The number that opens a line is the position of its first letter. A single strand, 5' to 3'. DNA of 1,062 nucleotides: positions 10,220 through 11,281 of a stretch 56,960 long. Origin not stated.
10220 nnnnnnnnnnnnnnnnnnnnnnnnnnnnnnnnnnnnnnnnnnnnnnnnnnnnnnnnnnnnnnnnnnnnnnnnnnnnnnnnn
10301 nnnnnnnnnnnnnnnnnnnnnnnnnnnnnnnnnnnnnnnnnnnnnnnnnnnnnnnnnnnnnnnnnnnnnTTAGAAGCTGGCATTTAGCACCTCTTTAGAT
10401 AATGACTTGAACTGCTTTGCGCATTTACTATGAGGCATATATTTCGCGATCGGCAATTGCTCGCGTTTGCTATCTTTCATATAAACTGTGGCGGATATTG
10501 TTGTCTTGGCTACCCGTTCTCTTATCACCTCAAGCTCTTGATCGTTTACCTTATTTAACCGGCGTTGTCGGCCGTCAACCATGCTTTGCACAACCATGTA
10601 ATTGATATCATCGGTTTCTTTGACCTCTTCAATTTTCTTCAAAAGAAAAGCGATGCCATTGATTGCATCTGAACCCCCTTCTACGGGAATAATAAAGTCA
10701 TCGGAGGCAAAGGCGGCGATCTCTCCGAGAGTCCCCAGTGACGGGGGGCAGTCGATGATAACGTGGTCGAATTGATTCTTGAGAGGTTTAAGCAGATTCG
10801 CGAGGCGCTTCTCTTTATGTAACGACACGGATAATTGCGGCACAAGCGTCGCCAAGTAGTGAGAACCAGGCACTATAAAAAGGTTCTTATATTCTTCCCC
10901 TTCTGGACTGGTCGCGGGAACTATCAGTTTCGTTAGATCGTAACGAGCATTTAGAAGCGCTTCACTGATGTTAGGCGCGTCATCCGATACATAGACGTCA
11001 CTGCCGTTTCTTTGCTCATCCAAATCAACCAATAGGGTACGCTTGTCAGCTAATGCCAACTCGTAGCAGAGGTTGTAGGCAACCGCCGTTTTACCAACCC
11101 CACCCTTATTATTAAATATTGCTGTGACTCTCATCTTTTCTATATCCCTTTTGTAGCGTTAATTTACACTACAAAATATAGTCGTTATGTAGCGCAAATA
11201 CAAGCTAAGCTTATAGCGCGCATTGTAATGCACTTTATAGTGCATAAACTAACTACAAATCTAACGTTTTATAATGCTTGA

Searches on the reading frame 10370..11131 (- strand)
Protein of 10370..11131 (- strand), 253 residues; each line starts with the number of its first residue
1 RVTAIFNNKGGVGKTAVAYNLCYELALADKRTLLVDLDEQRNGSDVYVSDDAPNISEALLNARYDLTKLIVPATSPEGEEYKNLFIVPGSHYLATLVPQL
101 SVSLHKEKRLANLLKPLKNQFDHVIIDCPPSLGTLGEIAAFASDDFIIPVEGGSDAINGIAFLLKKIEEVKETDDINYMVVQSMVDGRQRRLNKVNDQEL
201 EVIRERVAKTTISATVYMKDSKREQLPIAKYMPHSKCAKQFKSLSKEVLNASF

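Call 9: search_protein_families(library=pfam, proteins=[window:10370-11131:-], max_evalue=0.01)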
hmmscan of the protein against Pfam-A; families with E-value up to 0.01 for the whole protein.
window:10370-11131:- (253 aa): 6 families
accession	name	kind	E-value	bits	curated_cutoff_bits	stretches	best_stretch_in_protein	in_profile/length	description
PF13614.12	AAA_31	-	9e-38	130.4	27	1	1-173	2-170/177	AAA domain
PF01656.29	CbiA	-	4.5e-13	49.7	25.4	1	4-221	2-118/125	CobQ/CobB/MinD/ParA nucleotide binding domain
PF09140.17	MipZ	-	3.6e-07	30.2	20.7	1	106-212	85-188/262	ATPase MipZ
PF02374.21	ArsA_ATPase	-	4e-07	30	24.3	1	5-135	5-139/305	Anion-transporting ATPase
PF10609.15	ParA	-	3.1e-06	27.2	27.1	1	2-38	5-41/246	NUBPL iron-transfer P-loop NTPase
PF06564.18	CBP_BcsQ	-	4e-06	27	21.3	0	98-246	93-231/234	Cellulose biosynthesis protein BcsQ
